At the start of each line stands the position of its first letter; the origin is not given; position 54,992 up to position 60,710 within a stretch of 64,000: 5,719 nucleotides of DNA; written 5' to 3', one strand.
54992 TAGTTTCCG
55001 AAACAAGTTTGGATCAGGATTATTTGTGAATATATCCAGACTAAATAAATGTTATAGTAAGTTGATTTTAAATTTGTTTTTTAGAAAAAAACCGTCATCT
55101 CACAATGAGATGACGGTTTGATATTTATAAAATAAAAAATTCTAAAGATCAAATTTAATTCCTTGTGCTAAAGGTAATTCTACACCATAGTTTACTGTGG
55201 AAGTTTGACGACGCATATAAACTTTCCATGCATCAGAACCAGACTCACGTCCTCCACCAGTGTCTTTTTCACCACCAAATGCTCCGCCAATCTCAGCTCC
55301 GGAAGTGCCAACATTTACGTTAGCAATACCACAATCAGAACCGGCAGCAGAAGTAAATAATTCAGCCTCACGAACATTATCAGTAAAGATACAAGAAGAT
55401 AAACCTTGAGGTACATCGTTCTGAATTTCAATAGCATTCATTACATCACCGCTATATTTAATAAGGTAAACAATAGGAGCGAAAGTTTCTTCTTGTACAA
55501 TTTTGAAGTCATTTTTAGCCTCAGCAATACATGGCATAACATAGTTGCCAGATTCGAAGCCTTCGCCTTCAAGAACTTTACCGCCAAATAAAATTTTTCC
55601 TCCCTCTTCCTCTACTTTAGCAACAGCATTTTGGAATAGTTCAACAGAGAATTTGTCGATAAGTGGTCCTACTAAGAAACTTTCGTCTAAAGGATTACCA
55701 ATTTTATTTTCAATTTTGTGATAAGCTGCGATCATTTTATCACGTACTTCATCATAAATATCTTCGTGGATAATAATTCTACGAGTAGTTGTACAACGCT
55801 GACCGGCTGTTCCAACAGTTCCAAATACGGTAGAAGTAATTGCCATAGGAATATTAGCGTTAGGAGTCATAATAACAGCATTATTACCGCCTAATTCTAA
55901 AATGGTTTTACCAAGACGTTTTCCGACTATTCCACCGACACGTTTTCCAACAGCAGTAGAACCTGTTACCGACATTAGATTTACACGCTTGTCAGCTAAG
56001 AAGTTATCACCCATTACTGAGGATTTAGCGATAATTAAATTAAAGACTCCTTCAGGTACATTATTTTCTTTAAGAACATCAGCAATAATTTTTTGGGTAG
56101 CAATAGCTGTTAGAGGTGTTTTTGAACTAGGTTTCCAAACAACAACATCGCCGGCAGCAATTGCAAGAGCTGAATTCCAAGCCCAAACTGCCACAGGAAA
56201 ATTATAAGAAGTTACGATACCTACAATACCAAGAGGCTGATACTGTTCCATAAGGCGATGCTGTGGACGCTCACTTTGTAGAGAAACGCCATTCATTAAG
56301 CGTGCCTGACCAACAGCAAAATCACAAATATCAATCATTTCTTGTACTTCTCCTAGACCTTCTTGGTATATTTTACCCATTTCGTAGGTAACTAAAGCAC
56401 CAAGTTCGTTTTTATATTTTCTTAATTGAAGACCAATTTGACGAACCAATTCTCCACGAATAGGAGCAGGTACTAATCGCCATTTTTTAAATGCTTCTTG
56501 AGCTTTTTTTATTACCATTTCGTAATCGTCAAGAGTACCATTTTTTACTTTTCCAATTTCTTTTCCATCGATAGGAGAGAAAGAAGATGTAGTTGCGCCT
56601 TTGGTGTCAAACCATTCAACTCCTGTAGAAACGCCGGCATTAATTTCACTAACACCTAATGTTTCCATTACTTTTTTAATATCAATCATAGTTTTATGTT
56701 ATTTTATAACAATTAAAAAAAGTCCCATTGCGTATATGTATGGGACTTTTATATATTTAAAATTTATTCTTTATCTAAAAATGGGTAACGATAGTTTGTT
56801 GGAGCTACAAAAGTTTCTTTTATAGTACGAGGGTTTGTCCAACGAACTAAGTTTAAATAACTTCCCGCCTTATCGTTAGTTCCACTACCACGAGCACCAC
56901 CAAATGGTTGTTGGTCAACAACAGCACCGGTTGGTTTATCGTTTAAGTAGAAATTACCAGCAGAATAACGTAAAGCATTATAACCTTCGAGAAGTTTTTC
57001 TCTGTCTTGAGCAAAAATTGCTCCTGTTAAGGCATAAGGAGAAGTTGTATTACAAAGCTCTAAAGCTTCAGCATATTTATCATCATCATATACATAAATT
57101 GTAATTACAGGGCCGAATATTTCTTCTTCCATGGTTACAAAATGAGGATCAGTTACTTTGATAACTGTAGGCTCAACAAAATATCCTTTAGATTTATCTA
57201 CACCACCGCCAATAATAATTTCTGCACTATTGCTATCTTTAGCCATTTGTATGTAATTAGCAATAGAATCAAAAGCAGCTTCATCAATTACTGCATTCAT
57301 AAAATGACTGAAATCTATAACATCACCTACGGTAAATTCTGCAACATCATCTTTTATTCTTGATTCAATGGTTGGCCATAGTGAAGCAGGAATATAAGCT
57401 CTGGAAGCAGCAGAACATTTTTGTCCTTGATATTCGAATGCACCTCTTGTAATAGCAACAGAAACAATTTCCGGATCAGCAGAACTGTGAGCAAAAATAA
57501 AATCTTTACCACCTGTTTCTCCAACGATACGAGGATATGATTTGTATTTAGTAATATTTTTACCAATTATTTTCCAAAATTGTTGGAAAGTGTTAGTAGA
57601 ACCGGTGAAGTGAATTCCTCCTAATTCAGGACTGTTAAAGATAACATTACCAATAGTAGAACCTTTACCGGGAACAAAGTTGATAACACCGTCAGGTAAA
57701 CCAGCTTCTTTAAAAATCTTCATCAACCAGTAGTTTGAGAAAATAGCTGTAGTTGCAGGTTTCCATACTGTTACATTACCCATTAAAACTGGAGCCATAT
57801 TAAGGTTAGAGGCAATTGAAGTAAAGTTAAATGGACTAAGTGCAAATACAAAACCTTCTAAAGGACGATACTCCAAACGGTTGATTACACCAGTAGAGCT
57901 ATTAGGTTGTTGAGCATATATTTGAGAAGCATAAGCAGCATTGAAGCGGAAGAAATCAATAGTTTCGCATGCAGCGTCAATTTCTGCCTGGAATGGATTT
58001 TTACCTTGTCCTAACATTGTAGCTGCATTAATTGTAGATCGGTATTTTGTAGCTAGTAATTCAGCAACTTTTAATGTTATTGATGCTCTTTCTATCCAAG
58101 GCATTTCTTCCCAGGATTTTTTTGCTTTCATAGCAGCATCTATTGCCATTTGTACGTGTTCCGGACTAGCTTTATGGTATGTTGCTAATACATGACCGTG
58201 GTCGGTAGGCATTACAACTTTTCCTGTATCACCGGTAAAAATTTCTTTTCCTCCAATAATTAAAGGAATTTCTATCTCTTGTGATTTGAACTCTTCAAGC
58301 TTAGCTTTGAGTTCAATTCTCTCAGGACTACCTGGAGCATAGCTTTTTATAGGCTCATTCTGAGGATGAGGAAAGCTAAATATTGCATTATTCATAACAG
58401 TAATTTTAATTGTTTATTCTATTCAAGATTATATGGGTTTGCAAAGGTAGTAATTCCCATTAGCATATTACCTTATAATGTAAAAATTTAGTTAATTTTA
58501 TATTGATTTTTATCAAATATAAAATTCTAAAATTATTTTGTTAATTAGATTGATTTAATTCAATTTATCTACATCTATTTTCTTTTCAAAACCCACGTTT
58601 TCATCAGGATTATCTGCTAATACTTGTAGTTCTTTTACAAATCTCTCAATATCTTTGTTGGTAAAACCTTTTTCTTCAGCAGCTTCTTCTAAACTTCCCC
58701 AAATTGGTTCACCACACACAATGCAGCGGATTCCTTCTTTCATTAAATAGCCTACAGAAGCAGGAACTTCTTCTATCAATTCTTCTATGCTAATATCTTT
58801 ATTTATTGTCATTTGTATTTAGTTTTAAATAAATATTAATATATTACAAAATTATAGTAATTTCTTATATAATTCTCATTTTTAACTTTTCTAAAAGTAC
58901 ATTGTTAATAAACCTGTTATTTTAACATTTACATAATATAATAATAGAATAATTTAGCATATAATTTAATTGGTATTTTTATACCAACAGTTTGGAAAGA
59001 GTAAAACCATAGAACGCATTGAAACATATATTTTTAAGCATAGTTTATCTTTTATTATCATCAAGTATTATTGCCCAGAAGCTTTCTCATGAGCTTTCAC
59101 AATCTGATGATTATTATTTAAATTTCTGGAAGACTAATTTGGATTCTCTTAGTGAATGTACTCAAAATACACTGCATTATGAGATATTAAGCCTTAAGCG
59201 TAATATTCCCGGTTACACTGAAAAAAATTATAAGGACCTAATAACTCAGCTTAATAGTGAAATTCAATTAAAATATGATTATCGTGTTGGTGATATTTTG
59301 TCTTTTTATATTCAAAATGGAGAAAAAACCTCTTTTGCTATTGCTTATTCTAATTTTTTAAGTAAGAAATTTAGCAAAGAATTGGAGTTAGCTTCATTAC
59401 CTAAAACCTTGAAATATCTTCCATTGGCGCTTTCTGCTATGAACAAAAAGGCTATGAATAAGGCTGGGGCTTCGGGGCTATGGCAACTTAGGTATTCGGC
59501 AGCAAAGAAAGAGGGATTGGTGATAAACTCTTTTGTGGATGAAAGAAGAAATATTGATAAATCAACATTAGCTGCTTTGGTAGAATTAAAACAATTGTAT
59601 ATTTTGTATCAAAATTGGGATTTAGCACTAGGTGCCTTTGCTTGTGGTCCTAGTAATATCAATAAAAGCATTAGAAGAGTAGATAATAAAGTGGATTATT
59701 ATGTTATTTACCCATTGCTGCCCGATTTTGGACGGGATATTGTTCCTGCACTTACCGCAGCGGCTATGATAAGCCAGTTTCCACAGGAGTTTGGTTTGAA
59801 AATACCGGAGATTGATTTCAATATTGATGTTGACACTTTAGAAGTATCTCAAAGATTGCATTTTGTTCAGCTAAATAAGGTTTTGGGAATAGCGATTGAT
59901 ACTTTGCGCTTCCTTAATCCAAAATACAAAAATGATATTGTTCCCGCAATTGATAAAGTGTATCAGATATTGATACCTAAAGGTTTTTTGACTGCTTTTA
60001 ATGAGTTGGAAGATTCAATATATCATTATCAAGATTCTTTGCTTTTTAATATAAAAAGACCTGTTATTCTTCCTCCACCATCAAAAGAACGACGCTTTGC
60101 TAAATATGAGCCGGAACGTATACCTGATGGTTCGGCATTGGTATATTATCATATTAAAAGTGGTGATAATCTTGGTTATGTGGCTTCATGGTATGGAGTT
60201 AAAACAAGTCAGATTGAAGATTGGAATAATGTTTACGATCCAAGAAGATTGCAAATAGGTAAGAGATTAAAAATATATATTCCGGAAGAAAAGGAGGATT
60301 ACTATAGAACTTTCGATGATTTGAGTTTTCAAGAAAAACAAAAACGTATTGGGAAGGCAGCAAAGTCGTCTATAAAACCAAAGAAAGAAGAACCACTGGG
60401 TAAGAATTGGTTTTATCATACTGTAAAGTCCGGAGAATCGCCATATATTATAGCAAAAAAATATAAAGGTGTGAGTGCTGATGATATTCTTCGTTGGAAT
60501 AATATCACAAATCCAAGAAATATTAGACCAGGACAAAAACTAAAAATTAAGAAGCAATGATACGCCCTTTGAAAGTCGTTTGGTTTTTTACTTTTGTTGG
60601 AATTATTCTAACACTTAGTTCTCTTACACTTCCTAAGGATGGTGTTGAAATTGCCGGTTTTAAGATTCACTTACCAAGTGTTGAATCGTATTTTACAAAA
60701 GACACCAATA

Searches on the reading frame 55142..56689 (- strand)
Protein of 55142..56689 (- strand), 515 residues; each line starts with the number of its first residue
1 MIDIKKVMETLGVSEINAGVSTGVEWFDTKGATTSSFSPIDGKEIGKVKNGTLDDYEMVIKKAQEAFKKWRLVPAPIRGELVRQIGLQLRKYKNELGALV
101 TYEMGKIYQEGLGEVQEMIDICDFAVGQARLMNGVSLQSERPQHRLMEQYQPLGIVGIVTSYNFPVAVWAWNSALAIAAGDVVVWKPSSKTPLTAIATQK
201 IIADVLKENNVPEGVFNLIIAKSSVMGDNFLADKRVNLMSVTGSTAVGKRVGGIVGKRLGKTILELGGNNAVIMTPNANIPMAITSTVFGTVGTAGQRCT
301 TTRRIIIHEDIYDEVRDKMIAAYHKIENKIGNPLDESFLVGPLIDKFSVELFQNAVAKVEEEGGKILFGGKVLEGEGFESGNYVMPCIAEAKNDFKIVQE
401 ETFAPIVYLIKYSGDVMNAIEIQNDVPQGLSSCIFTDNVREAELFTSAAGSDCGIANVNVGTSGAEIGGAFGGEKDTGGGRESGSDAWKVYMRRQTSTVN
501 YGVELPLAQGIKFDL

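Call 100: search_protein_families(library=pfam, proteins=[window:55142-56689:-], max_evalue=0.00001)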
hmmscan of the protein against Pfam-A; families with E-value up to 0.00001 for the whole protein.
window:55142-56689:- (515 aa): 1 family
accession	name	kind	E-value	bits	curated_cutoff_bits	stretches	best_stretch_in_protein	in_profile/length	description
PF00171.27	Aldedh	-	3.6e-127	425.2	23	1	26-496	1-460/461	Aldehyde dehydrogenase family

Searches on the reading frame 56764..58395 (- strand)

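Call 28: search_protein_families(library=pfam, proteins=[window:56764-58395:-], max_evalue=0.00001)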
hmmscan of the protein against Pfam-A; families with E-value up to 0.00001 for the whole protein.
window:56764-58395:- (543 aa): 1 family
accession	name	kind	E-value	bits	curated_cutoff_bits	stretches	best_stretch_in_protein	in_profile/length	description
PF00171.27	Aldedh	-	7.7e-103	344.9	23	1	58-513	9-450/461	Aldehyde dehydrogenase family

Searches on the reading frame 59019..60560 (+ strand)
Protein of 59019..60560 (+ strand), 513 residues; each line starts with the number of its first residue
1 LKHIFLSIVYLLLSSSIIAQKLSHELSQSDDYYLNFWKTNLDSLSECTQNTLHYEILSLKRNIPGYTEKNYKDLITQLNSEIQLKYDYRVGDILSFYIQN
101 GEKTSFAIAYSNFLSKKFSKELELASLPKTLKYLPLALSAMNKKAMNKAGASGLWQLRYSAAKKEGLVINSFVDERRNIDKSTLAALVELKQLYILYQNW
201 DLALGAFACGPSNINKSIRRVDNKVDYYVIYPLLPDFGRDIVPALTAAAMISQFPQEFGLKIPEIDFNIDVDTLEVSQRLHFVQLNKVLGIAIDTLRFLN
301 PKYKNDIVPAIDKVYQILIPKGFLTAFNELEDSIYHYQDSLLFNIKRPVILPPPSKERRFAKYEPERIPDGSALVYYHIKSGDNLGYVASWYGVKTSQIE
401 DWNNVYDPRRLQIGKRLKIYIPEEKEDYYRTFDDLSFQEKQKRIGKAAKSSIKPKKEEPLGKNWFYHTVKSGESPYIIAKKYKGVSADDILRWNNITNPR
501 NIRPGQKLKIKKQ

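Call 100: search_protein_families(library=pfam, proteins=[window:59019-60560:+], max_evalue=0.00001)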
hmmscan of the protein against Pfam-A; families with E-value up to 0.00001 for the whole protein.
window:59019-60560:+ (513 aa): 2 families
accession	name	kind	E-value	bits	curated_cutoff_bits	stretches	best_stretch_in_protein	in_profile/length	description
PF01476.26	LysM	-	1.2e-25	89.6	20.9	2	467-511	1-43/43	LysM domain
PF01464.25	SLT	-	3.8e-15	55.9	21.3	1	125-226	11-113/117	Transglycosylase SLT domain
